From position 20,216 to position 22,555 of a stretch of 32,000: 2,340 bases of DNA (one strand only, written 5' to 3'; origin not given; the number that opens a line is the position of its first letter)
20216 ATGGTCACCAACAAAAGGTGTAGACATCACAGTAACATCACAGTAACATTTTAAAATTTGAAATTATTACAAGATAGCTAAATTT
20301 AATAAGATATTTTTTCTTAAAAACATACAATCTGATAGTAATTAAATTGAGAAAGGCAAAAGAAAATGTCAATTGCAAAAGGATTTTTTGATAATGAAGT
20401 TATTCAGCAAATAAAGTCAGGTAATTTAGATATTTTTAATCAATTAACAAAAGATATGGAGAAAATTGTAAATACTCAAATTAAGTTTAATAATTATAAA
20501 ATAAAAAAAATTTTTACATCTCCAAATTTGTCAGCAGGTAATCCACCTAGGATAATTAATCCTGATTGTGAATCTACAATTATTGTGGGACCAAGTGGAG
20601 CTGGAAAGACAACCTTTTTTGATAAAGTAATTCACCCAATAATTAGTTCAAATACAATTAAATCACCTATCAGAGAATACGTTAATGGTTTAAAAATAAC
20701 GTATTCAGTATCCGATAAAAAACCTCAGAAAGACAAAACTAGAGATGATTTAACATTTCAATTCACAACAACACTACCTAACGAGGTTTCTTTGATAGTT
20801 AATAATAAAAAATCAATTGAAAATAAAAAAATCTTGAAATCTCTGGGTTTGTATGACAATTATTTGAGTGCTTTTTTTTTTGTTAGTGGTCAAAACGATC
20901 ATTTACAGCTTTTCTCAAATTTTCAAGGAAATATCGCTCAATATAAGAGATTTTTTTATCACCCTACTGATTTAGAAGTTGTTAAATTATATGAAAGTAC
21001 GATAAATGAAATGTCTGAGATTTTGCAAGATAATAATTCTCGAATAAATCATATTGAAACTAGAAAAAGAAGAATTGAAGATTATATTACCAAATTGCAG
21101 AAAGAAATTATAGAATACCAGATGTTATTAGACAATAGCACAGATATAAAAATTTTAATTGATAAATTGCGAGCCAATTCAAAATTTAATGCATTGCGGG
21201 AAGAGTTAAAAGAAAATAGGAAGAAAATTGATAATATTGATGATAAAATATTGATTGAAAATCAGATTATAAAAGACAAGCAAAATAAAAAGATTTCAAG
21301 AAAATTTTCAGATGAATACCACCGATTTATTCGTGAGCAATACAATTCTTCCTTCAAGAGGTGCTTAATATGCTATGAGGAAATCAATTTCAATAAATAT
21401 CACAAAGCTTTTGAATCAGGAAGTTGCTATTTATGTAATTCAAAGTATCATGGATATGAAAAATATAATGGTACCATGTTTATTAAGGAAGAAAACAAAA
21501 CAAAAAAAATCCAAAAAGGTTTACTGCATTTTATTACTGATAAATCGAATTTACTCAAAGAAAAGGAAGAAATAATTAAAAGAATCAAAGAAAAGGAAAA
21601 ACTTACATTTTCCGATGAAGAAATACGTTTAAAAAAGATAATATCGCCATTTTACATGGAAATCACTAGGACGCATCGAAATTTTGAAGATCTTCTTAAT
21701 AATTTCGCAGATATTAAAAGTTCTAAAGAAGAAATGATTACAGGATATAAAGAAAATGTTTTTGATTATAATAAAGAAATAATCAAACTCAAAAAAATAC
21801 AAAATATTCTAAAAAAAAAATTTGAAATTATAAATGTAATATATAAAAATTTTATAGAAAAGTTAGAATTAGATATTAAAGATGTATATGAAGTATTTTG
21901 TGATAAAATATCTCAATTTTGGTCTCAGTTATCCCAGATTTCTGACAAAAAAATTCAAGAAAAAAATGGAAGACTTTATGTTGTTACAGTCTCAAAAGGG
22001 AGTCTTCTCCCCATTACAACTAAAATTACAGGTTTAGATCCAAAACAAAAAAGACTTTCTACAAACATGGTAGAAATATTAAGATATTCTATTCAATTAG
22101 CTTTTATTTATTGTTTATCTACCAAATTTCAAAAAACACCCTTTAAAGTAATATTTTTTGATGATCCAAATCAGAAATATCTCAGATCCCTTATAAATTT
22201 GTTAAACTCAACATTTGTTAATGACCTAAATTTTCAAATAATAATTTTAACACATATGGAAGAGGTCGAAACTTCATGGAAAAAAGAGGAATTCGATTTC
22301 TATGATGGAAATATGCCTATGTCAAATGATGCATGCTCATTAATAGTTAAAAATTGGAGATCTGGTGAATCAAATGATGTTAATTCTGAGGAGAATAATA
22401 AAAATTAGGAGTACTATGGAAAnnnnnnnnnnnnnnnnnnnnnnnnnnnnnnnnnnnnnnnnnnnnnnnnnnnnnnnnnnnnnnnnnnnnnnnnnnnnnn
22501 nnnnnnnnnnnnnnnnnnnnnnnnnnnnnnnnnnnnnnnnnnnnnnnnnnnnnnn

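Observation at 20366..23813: Three-gene translationally coupled operon led by a Rad50/SMC-like ATPase with an intramolecular four-Cys zinc ribbon in its coiled coil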

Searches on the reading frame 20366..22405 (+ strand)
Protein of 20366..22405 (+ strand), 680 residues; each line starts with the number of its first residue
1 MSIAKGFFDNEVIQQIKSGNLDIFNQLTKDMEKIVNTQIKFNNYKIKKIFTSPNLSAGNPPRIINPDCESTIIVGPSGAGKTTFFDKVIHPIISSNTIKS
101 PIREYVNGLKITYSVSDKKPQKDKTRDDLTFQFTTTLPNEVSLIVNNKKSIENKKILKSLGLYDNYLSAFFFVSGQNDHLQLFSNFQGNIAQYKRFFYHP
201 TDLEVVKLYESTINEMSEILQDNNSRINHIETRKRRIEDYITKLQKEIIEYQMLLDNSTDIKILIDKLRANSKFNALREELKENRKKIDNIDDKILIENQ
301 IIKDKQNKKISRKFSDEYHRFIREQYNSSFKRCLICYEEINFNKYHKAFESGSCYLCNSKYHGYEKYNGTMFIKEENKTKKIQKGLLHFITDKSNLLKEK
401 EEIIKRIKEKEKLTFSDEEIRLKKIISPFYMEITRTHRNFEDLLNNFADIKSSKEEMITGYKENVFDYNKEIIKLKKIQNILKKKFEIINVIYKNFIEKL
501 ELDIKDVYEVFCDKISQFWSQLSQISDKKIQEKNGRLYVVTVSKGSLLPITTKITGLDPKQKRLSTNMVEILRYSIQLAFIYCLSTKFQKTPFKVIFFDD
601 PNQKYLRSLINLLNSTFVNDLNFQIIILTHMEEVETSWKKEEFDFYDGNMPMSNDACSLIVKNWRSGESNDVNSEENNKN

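Call 3: search_protein_families(library=pfam, proteins=[window:20366-22405:+], max_evalue=1)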
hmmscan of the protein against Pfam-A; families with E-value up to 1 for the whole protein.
window:20366-22405:+ (680 aa): 7 families
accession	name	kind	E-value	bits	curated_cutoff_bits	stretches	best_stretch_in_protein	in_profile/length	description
PF13555.12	AAA_29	-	0.0033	17.6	27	1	68-89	21-43/61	P-loop containing region of AAA domain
PF13476.12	AAA_23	-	0.0052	17.9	27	1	64-288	15-200/201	AAA domain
PF25199.1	nSTAND_NTPase5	-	0.046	14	34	0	69-93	42-66/145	Novel STAND NTPase 5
PF13671.12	AAA_33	-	0.13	13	27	1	72-98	3-33/143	AAA domain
PF13401.12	AAA_22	-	0.13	13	27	1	69-89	6-26/130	AAA domain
PF00005.33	ABC_tran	-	0.22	12.6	25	1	69-164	12-96/137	ABC transporter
PF00485.24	PRK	-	0.23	11.7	22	1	73-147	4-77/196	Phosphoribulokinase / Uridine kinase family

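Call 4: search_protein_families(library=padloc, proteins=[window:20366-22405:+], max_evalue=1)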
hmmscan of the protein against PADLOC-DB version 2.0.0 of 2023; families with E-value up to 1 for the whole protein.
window:20366-22405:+ (680 aa): 6 families
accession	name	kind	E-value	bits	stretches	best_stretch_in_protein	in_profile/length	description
PDLC03859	LmuB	-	4.8e-19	67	1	43-664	2-608/611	-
PDLC03865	LmuB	-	2.4e-07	27.4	1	569-633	910-976/1007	-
PDLC03862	LmuB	-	1.1e-06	25.3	1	210-495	217-494/643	-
PDLC04140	mad8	-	0.048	11.2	1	71-95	30-54/314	mads_8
PDLC04135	mad3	-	0.16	9.5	0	70-355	24-195/374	mads_3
PDLC00517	JetC1|JetC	-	0.32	7.2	0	67-90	42-65/1119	DUF3584 domain; MukB-like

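Call 5: search_protein_families(library=ncbifam, proteins=[window:20366-22405:+], max_evalue=1)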
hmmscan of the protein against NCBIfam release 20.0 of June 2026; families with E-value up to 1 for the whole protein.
window:20366-22405:+ (680 aa): 3 families
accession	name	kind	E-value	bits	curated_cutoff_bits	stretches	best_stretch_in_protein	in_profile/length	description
NF047739.1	antiphage_MADS3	equivalog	0.01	15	420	1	71-159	24-113/427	methylation-associated defense system AAA family ATPase MAD3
TIGR03411.1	urea_trans_UrtD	equivalog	0.038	13.6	304.1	1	69-89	29-49/242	urea ABC transporter ATP-binding protein UrtD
TIGR02204.1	MsbA_rel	hypoth_equivalog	0.18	10.4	780.4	1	68-86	366-384/576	ABC transporter, permease/ATP-binding protein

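Call 13: find_homologous_proteins(query=window:20366-22405:+)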
Query window:20366-22405:+ (680 aa): 2 proteins with E <= 0.001 among 8000 candidates.
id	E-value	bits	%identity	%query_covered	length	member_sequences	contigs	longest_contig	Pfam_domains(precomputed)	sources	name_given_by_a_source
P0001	0.0e+0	1490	100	100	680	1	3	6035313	-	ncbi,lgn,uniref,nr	ncbi:hypothetical protein NEF87_000224 [Candidatus Lokiarchaeum ossiferum]|uniref:Rad50/SbcC-type AA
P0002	6.4e-250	849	59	100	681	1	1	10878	-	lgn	-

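Call 14: find_encoding_contigs(protein=P0002, flank=10000)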
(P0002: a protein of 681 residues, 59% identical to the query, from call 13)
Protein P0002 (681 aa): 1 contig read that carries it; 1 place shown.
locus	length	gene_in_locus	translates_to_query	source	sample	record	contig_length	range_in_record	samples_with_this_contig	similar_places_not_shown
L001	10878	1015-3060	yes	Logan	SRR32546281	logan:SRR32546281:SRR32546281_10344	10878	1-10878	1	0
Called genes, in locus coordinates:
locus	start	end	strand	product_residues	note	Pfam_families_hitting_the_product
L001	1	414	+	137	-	?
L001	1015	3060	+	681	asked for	-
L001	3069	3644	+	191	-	-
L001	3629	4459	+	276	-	-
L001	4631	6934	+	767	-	PF00753:Lactamase_B, PF23023:Anti-Pycsar_Apyc1, PF12706:Lactamase_B_2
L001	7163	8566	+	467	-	-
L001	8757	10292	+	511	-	-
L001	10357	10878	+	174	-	?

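Call 23: search_solved_structures(query=A1, max_evalue=10)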
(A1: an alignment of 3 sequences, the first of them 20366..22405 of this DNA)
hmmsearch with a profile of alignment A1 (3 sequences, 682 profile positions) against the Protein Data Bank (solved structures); distinct sequences matched with E-value up to 10: 18.
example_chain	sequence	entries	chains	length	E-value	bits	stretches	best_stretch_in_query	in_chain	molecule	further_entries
2wpq_A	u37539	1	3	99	0.0096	17.8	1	214-303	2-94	TRIMERIC AUTOTRANSPORTER ADHESIN FRAGMENT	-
4c9y_A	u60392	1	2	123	0.034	15.9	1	274-342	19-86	SPINDLE AND KINETOCHORE-ASSOCIATED PROTEIN 1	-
4ca0_A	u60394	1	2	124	0.035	15.9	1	274-342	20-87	SPINDLE AND KINETOCHORE-ASSOCIATED PROTEIN 1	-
6c2u_A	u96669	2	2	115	0.042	15.7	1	47-95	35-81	phosphate-loop protein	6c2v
4mde_A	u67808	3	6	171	0.19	13.5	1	66-96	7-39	Metallophosphoesterase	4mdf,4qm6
4gp6_A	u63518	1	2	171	0.28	12.9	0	66-92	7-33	Metallophosphoesterase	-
2zqm_A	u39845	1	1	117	0.29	12.9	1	198-249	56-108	Prefoldin beta subunit 1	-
4gp7_A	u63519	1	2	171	0.29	12.9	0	66-92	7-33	Metallophosphoesterase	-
7saf_A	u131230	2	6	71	0.32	12.7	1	466-526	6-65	General control transcription factor GCN4/M protein chimera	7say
4jst_A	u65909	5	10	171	0.35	12.6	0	66-92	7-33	Metallophosphoesterase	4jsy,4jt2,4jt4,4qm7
4r4m_A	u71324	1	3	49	0.4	12.4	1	442-484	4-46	cGMP-dependent protein kinase 1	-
7o9v_A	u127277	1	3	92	0.5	12.1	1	212-296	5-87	General control transcription factor GCN4,hypothetical protein OMM_04225 residues 244-274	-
3wpr_A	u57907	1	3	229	0.89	11.3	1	214-258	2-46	Trimeric autotransporter adhesin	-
1ebo_A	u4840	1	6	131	1.4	10.7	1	214-277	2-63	EBOLA VIRUS ENVELOPE PROTEIN CHIMERA CONSISTING OF A FRAGMENT OF GCN4 ZIPPER CLONED N-TERM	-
2xzr_A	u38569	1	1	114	2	10.1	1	214-303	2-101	IMMUNOGLOBULIN-BINDING PROTEIN EIBD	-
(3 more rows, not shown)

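Call 34: find_related_loci(query=A1, collection=genome_contigs, flank=8000)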
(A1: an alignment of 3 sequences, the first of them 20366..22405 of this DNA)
Query A1 (680 aa) in genome_contigs; peptide patterns used: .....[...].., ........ (x = any residue, [..] = any of these).
58 stretches matched a pattern; 2 encode a relative of the query (tblastn E <= 1e-3); 2 distinct loci.
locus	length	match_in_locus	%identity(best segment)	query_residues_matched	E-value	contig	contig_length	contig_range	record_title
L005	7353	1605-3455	28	26-647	3e-51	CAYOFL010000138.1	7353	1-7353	MAG TPA_asm: uncultured Ignavibacteria bacterium isolate binchicken_co211_253 genome assembly, contig: NODE_7793_length_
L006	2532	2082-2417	32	12-123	1e-10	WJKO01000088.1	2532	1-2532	MAG: Promethearchaeota archaeon isolate Bin_342 k141_550559, whole genome shotgun sequence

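Call 39: search_protein_families(library=padloc, proteins=[P0002, L005:1638-3509:+, L005:3523-4068:+, L005:4078-4896:+, L005:67-1134:+, L005:5262-6317:-], max_evalue=1)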
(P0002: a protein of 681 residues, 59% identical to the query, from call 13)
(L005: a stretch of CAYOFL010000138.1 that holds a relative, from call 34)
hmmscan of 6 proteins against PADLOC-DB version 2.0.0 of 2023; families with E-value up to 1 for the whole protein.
P0002 (681 aa): 1 family
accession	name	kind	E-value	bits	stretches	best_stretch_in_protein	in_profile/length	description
PDLC03859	LmuB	-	1.1e-09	36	1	43-649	2-585/611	-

L005:1638-3509:+ (624 aa): 3 families
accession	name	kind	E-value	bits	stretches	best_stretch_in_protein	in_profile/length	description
PDLC03859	LmuB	-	5.8e-15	53.5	1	7-603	2-598/611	-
PDLC03864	LmuB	-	1.7e-08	31.5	1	196-491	273-545/657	-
PDLC03863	LmuB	-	0.012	12.4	1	169-463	206-477/610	-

L005:3523-4068:+ (182 aa): 0 families

L005:4078-4896:+ (273 aa): 0 families

L005:67-1134:+ (356 aa): 8 families
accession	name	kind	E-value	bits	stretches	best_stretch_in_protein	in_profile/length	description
PDLC03250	MTase_II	-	2.5e-31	107.1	1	7-323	392-713/775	Type II methyltransferase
PDLC03245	MTase_II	-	2.9e-28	96.7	1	4-335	207-547/577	Type II methyltransferase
PDLC03226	MTase_II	-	1.3e-18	65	2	101-353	303-566/579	Type II methyltransferase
PDLC03248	MTase_II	-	7.5e-16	56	1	4-351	136-512/521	Type II methyltransferase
PDLC03313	MTase_II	-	8.5e-07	25.9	1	3-335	191-534/563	Type II methyltransferase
PDLC02529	PglX|PglXI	-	8.2e-06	21.8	1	96-288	522-722/1189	PglX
PDLC03089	Specificity_I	-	0.0012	16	2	259-341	332-410/446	Type I specificity subunit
PDLC03293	MTase_II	-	0.014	12.2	1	237-321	327-408/427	Type II methyltransferase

L005:5262-6317:- (351 aa): 0 families

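Call 45: search_dna_similar(query=window:20366-22405:+, collection=plasmids, mode=protein, max_evalue=0.001, max_rows=25)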
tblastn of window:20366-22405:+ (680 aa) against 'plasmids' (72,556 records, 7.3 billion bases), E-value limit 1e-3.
No match.

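Call 48: find_related_loci(query=A6, collection=metagenome_contigs, flank=6000)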
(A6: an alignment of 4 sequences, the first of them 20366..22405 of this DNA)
Query A6 (680 aa) in metagenome_contigs; peptide patterns used: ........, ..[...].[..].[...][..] (x = any residue, [..] = any of these).
356 stretches matched a pattern; 4 encode a relative of the query (tblastn E <= 1e-3); 4 distinct loci.
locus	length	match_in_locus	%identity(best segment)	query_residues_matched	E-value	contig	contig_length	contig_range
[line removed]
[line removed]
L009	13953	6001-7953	28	12-664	7e-50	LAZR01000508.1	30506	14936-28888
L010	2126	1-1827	27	54-664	1e-39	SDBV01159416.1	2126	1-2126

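Call 49: find_related_loci(query=A6, collection=viral_contigs, flank=6000)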
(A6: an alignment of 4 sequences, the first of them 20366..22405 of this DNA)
Query A6 (680 aa) in viral_contigs; peptide patterns used: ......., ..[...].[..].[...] (x = any residue, [..] = any of these).
253 stretches matched a pattern, but none encodes a relative of the query by tblastn (E <= 1e-3).

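Call 65: search_solved_structures(query=A8, max_evalue=10)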
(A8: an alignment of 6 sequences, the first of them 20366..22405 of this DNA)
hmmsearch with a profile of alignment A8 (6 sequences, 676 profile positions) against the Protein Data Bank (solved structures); distinct sequences matched with E-value up to 10: 22.
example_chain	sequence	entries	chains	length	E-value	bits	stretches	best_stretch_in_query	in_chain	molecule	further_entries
2wpq_A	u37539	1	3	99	0.0016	20.2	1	206-297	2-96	TRIMERIC AUTOTRANSPORTER ADHESIN FRAGMENT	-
6c2u_A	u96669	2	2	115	0.046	15.4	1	43-93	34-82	phosphate-loop protein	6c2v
7emf_D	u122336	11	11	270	0.053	15.2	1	170-291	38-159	Mediator of RNA polymerase II transcription subunit 4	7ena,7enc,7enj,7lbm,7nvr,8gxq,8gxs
6w1s_B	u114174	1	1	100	0.099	14.3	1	174-253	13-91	Mediator of RNA polymerase II transcription subunit 4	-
2wpr_A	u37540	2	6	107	0.12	14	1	206-298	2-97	TRIMERIC AUTOTRANSPORTER ADHESIN FRAGMENT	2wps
7dg2_A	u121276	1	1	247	0.17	13.6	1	221-328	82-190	Non-structural maintenance of chromosomes element 1 homolog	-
7saf_A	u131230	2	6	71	0.17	13.5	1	457-519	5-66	General control transcription factor GCN4/M protein chimera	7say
5xau_C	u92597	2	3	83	0.21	13.2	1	198-257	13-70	Laminin subunit gamma-1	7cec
4n01_A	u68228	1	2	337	0.34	12.5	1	230-299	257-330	Periplasmic binding protein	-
8t1i_B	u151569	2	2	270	0.75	11.4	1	174-291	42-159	Mediator of RNA polymerase II transcription subunit 4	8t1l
36qu_H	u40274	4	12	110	1.2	10.8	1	382-448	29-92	V-type proton ATPase subunit G1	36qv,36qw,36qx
2ynz_A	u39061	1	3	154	1.7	10.2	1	206-263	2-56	GENERAL CONTROL PROTEIN GCN4, PUTATIVE INNER MEMBRANE PROTEIN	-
5lpn_B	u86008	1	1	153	1.7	10.2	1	367-456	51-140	Protein-methionine sulfoxide oxidase MICAL1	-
5le0_B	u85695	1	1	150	1.8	10.2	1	367-456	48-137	Protein-methionine sulfoxide oxidase MICAL1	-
1ebo_A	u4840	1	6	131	2.1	9.9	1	206-271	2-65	EBOLA VIRUS ENVELOPE PROTEIN CHIMERA CONSISTING OF A FRAGMENT OF GCN4 ZIPPER CLONED N-TERM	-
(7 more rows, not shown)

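Call 68: search_protein_families(library=pfam, proteins=[L007:2746-4623:-, L007:4831-5274:-, L007:1668-2588:-, L008:1883-5530:+, L008:9658-10713:-, L008:11088-11987:+, L009:4103-5119:-, L009:1937-3148:+, L009:9571-10218:+, L009:10357-11577:-], max_evalue=0.001)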
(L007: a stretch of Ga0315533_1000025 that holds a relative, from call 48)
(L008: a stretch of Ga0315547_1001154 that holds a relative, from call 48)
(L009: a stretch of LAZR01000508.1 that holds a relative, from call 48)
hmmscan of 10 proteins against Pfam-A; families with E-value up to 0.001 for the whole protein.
L007:2746-4623:- (625 aa): 2 families
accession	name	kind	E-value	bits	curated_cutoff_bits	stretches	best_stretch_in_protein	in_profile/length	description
PF00012.26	HSP70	-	9.1e-220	731.3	20.6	1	3-577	1-598/599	Hsp70 protein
PF06723.19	MreB_Mbl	-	5.3e-18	65.4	27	1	4-351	4-316/327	MreB/Mbl protein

L007:4831-5274:- (147 aa): 1 family
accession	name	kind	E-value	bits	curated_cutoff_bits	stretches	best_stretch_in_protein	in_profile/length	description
PF02566.24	OsmC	-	3.8e-13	50.1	27.5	1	47-143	5-99/100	OsmC-like protein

L007:1668-2588:- (306 aa): 2 families
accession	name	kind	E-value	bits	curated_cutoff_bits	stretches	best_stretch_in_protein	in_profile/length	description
PF01556.23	DnaJ_C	-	7.6e-45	153.1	26.6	1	136-287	1-152/152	DnaJ C terminal domain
PF00226.36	DnaJ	-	3.7e-14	53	27.8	1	1-39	25-63/63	DnaJ domain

L008:1883-5530:+ (1216 aa): 5 families
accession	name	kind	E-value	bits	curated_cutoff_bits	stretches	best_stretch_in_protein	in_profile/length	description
PF07669.17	Eco57I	-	1.3e-29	104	25.3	2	778-909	47-171/171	Eco57I restriction-modification methylase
PF02384.22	N6_Mtase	-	2.7e-12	47.1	20.4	1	813-949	122-266/311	N-6 DNA Methylase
PF12950.13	TaqI_C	-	2.6e-10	41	26.5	1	1048-1176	3-118/118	TaqI-like C-terminal specificity domain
PF20473.4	MmeI_Mtase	-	9.2e-09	35.3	27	1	456-583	14-118/259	MmeI, DNA-methyltransferase domain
PF01170.24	UPF0020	-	0.00041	20.6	22.3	0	814-849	119-154/197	RMKL-like, methyltransferase domain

L008:9658-10713:- (351 aa): 1 family
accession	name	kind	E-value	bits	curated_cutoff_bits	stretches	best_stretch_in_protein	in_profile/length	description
PF04326.19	SLFN_AlbA_2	-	1.1e-13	52.2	25.3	1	19-156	1-117/118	Schlafen, AlbA_2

L008:11088-11987:+ (300 aa): 0 families

L009:4103-5119:- (338 aa): 1 family
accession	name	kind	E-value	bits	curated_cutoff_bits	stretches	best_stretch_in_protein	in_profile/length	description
PF18864.6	AbiTii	-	2.1e-07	31.8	27.6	1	17-174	1-166/189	AbiTii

L009:1937-3148:+ (404 aa): 0 families

L009:9571-10218:+ (216 aa): 0 families

L009:10357-11577:- (406 aa): 1 family
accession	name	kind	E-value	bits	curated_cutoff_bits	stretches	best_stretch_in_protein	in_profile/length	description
PF14279.12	HNH_5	-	5.3e-13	49.1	27.5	1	4-52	1-53/56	HNH endonuclease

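Call 69: search_protein_families(library=padloc, proteins=[L007:2746-4623:-, L007:4831-5274:-, L007:1668-2588:-, L008:1883-5530:+, L008:9658-10713:-, L008:11088-11987:+, L009:4103-5119:-, L009:1937-3148:+, L009:9571-10218:+, L009:10357-11577:-], max_evalue=0.001)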
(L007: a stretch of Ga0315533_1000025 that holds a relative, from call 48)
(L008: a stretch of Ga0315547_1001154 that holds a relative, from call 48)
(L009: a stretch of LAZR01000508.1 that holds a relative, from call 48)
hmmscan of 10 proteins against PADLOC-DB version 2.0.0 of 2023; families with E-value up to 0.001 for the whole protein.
L007:2746-4623:- (625 aa): 0 families

L007:4831-5274:- (147 aa): 0 families

L007:1668-2588:- (306 aa): 0 families

L008:1883-5530:+ (1216 aa): 39 families (the best 25 are shown)
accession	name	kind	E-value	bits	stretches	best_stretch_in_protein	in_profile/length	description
PDLC03612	REase_MTase_IIG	-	1.8e-54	183.4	1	353-1214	406-1232/1247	Type IIG restriction enzyme-methyltransferase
PDLC03250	MTase_II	-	4.1e-39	132.9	1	789-1182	306-712/775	Type II methyltransferase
PDLC03628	REase_MTase_IIG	-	2.8e-37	126.3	3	308-422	254-362/1100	Type IIG restriction enzyme-methyltransferase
PDLC03604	REase_MTase_IIG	-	3.3e-37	126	2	783-1177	505-933/1011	Type IIG restriction enzyme-methyltransferase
PDLC03596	REase_MTase_IIG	-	4.4e-36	122.3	2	454-605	533-662/1148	Type IIG restriction enzyme-methyltransferase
PDLC02643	DrmMI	-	1.1e-35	120.9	2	391-641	549-773/1347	DrmMI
PDLC03245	MTase_II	-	1.3e-35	121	1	816-1195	158-547/577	Type II methyltransferase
PDLC03601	REase_MTase_IIG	-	1.6e-30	103.7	2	258-586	242-559/1110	Type IIG restriction enzyme-methyltransferase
PDLC03226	MTase_II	-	3.2e-29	100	2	961-1213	303-566/579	Type II methyltransferase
PDLC02638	DrmMI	-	3.4e-27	93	2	390-613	547-746/935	DrmMI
PDLC03248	MTase_II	-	6.5e-26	89.1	1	811-1211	80-512/521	Type II methyltransferase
PDLC03609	REase_MTase_IIG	-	1e-23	81.1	2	392-588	367-536/1066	Type IIG restriction enzyme-methyltransferase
PDLC03629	REase_MTase_IIG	-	3e-21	73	2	393-585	377-535/1182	Type IIG restriction enzyme-methyltransferase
PDLC02644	DrmMI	-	1.7e-20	70.6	2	459-596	107-239/988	DrmMI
PDLC03313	MTase_II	-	1.2e-19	68.3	1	813-1194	141-533/563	Type II methyltransferase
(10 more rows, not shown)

L008:9658-10713:- (351 aa): 0 families

L008:11088-11987:+ (300 aa): 0 families

L009:4103-5119:- (338 aa): 1 family
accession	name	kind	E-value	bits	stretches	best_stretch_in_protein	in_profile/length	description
PDLC02334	AbiTii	-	7e-13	47.3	1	18-193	2-181/185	AbiTii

L009:1937-3148:+ (404 aa): 0 families

L009:9571-10218:+ (216 aa): 1 family
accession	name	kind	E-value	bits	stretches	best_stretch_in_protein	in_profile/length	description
PDLC05032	PDC-S50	-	3.4e-08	31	1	85-171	182-268/387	-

L009:10357-11577:- (406 aa): 0 families

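Call 87: search_dna_similar(query=L005:1638-3509:+, collection=plasmids, mode=protein, max_evalue=1, max_rows=20)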
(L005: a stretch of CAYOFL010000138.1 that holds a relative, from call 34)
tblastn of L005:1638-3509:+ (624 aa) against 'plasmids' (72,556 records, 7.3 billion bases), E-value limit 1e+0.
Records with a match: 1; places in all: 1; records where one place covers at least 80% of the query: 0.
Best place of each record, by identity: <60% 1.
By first word of the organism name: Haloplanus 1.
By predicted mobility (MOB-suite, as given by PLSDB): non-mobilizable 1.
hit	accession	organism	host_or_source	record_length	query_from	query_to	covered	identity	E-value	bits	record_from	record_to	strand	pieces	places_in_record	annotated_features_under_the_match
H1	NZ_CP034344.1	Haloplanus rallus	cell culture,Non-purified solar salt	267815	287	588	48%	20.6%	4e-1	42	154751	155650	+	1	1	AAA family ATPase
